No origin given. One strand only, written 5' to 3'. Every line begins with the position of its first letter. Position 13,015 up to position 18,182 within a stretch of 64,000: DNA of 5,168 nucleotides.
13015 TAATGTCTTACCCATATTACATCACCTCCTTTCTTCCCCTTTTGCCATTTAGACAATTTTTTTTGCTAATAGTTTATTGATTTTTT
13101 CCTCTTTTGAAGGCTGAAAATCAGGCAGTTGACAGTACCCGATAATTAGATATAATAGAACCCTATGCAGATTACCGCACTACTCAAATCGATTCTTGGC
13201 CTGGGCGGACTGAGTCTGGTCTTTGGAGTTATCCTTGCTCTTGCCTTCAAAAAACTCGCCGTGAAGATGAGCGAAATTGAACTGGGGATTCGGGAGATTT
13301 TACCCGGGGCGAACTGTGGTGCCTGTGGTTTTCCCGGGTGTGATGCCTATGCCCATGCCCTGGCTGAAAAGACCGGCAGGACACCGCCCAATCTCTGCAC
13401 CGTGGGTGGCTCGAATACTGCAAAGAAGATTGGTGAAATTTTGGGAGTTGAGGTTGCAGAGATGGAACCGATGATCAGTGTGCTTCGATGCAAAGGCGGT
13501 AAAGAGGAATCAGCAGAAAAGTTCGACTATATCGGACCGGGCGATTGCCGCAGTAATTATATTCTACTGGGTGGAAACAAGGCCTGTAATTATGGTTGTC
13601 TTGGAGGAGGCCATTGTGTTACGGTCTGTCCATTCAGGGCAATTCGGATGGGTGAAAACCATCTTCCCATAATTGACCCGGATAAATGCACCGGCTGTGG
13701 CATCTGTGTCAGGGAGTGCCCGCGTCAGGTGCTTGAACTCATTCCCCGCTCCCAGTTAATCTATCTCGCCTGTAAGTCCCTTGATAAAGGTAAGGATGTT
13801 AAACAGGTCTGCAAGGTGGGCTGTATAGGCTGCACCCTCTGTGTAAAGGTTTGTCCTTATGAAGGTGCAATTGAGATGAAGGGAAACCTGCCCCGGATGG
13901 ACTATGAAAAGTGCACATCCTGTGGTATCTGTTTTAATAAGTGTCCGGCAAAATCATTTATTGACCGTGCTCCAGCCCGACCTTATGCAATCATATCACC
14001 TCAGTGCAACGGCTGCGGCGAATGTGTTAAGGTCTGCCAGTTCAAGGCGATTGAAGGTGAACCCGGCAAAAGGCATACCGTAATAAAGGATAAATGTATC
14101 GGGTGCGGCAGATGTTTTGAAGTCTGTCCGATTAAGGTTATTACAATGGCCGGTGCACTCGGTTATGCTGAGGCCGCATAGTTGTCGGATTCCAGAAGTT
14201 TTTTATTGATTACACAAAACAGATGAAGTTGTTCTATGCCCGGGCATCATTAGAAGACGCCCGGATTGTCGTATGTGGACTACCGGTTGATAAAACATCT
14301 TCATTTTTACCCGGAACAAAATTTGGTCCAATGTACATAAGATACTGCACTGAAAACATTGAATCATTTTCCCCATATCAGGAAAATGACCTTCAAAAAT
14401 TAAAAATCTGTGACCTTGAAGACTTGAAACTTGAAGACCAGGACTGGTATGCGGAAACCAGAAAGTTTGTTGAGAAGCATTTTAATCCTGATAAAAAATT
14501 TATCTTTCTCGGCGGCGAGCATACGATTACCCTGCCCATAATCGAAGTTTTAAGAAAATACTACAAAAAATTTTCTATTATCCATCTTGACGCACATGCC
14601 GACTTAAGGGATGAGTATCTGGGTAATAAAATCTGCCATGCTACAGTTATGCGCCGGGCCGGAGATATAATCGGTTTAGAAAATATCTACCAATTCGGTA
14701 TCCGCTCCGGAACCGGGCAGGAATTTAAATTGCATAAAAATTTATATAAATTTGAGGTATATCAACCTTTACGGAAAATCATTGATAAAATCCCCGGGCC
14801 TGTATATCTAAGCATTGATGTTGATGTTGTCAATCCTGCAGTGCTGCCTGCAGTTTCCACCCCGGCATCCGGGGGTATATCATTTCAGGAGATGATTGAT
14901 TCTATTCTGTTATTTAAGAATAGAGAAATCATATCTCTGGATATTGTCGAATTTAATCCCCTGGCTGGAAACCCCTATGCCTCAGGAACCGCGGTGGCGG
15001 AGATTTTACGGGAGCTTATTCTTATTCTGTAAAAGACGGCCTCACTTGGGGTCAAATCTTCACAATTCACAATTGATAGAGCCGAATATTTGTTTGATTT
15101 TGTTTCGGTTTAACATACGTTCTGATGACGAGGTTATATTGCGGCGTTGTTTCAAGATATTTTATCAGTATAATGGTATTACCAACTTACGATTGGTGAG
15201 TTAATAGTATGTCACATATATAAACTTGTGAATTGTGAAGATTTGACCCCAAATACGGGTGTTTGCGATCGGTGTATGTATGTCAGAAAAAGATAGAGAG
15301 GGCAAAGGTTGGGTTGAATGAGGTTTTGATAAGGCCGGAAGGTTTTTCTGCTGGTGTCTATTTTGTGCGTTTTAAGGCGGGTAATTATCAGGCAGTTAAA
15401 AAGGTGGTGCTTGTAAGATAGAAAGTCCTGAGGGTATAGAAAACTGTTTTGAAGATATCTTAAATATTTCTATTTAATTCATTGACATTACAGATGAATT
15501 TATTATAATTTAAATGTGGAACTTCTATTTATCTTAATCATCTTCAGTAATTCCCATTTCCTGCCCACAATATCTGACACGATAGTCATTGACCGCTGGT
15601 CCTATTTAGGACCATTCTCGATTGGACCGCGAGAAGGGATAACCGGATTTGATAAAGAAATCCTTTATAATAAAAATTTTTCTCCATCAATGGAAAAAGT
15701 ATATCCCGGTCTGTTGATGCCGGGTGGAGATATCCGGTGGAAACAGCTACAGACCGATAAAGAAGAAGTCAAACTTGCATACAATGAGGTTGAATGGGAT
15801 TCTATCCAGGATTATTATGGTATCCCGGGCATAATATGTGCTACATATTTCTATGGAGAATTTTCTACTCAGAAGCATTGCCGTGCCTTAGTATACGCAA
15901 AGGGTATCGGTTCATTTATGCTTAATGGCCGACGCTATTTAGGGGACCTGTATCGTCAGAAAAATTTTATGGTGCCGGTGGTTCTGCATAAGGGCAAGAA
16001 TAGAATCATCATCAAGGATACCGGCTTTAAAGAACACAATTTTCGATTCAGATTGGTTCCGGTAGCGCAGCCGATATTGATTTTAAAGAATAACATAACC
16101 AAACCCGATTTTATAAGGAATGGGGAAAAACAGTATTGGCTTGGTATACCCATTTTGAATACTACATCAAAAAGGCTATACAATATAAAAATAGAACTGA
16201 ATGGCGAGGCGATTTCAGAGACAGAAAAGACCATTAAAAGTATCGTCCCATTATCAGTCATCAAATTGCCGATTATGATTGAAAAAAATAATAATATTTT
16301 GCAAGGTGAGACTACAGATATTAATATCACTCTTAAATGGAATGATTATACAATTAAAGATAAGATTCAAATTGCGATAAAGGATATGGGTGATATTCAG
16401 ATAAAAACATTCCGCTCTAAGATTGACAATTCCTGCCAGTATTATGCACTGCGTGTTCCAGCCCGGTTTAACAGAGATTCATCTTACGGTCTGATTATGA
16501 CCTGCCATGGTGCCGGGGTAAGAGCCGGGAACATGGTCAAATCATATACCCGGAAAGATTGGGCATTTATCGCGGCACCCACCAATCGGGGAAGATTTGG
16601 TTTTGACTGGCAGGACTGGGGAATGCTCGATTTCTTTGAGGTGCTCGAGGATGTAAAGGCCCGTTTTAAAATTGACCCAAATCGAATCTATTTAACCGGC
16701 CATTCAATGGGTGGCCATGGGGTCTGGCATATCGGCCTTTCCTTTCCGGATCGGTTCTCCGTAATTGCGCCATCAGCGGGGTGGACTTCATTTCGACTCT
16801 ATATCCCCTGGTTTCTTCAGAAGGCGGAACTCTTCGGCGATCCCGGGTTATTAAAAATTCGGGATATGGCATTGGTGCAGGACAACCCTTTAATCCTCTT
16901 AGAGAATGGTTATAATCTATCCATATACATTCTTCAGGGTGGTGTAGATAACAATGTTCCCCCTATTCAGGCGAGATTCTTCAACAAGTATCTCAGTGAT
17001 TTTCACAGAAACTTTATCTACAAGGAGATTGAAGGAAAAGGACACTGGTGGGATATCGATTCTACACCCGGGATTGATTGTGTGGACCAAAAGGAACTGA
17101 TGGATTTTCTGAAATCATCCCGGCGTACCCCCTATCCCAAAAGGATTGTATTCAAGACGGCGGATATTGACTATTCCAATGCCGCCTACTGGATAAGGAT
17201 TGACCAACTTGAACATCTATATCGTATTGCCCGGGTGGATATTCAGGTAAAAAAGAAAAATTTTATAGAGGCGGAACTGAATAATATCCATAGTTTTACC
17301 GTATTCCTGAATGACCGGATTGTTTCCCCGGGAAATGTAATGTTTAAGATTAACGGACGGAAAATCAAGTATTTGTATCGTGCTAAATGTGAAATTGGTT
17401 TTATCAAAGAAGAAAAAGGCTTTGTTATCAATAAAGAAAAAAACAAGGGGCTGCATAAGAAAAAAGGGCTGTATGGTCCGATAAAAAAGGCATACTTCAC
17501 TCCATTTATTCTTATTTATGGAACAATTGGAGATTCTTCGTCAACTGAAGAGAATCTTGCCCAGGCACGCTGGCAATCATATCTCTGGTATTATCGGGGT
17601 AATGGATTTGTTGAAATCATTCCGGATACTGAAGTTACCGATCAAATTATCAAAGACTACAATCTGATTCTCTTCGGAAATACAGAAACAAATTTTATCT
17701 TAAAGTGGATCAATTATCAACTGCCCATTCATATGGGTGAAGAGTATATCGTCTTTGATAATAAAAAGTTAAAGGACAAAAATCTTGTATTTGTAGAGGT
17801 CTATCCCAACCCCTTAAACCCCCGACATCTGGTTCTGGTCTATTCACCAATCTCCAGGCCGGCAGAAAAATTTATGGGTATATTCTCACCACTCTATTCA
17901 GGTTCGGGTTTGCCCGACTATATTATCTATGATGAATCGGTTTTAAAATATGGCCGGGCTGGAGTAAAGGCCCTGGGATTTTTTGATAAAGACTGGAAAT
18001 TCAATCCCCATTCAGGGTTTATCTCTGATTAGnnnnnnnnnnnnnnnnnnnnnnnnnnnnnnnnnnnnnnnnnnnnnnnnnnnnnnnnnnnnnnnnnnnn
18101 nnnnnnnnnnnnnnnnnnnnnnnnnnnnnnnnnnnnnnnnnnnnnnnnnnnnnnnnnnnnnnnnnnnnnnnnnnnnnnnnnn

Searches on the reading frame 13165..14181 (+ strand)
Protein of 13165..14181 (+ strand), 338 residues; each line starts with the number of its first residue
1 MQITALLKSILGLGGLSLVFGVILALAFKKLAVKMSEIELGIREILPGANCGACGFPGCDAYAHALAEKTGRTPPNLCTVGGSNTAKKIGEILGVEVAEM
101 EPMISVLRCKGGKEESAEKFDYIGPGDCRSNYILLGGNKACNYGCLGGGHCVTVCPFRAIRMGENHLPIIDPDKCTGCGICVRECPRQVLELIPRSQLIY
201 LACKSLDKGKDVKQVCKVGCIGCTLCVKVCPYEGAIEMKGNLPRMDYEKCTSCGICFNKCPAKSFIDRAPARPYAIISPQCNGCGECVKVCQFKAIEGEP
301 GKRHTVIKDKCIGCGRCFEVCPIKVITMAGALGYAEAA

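Call 5: search_protein_families(library=pfam, proteins=[window:13165-14181:+], max_evalue=0.01)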
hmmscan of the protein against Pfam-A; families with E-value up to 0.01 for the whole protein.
window:13165-14181:+ (338 aa): 17 families
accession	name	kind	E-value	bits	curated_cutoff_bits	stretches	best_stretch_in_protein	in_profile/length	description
PF00037.32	Fer4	-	1.2e-29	101.3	21.1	4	168-190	1-23/24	4Fe-4S binding domain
PF12837.12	Fer4_6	-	7.6e-27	92.4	25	5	168-190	2-24/24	4Fe-4S binding domain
PF14697.11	Fer4_21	-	7.8e-27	93.6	35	3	278-328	5-59/59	4Fe-4S dicluster domain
PF13237.11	Fer4_10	-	5.6e-25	87.5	25.5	5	278-322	6-53/53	4Fe-4S dicluster domain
PF13187.11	Fer4_9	-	1e-22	80.3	27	3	280-325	1-51/52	4Fe-4S dicluster domain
PF12838.12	Fer4_7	-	2.8e-22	79.3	27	3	280-324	1-51/52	4Fe-4S dicluster domain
PF12797.12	Fer4_2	-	1.1e-19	69.3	24.5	3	168-186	3-21/22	4Fe-4S binding domain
PF13484.11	Fer4_16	-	4.3e-14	53.5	30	2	174-232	1-65/66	4Fe-4S double cluster binding domain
PF12800.12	Fer4_4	-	3.9e-12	45.8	24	2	172-187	1-16/17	4Fe-4S binding domain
PF25160.1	LdpA_Fe-S-bd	-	4.6e-12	46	27.6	2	287-329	9-46/49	LdpA Fe-S cluster-binding domain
PF04060.18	FeS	-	6.6e-11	42.2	23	1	46-79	1-32/33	Putative Fe-S cluster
PF12798.12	Fer4_3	-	9.5e-11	42.1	27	1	311-322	1-12/15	4Fe-4S binding domain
PF13534.11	Fer4_17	-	3.3e-08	34.4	22.2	1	174-233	1-59/61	4Fe-4S dicluster domain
PF13183.11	Fer4_8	-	2.8e-06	28.2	27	0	173-232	3-66/68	4Fe-4S dicluster domain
PF13459.11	Fer4_15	-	8.5e-06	26.8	22.4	1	170-186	3-19/66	4Fe-4S single cluster domain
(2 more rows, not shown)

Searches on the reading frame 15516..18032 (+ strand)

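Call 61: search_protein_families(library=pfam, proteins=[window:15516-18032:+], max_evalue=1)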
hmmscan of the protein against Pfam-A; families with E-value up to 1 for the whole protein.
window:15516-18032:+ (838 aa): 9 families
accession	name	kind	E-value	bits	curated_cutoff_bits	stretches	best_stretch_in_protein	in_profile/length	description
PF00326.27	Peptidase_S9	-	1.4e-08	35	22.6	1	363-513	38-190/213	Prolyl oligopeptidase family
PF00756.26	Esterase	-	2.1e-05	24.8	22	1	375-423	101-149/251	Putative esterase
PF12697.13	Abhydrolase_6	-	0.00017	22.7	26.3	1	330-447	4-122/217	Alpha/beta hydrolase family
PF12146.15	Hydrolase_4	-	0.00078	19.2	27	1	371-436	60-125/239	Serine aminopeptidase, S33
PF20434.5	BD-FAE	-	0.032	14.2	26.8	1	381-403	81-103/215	BD-FAE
PF12740.14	PETase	-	0.034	14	28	1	370-426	106-161/263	PET hydrolase-like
PF00561.26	Abhydrolase_1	-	0.036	14.1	25.8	1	366-417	48-97/245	alpha/beta hydrolase fold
PF07859.19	Abhydrolase_3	-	0.12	12.6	25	1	372-405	51-87/210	alpha/beta hydrolase fold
PF19712.4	AGK_C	-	0.35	10.7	27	0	215-306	71-162/215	Acylglycerol kinase C-terminal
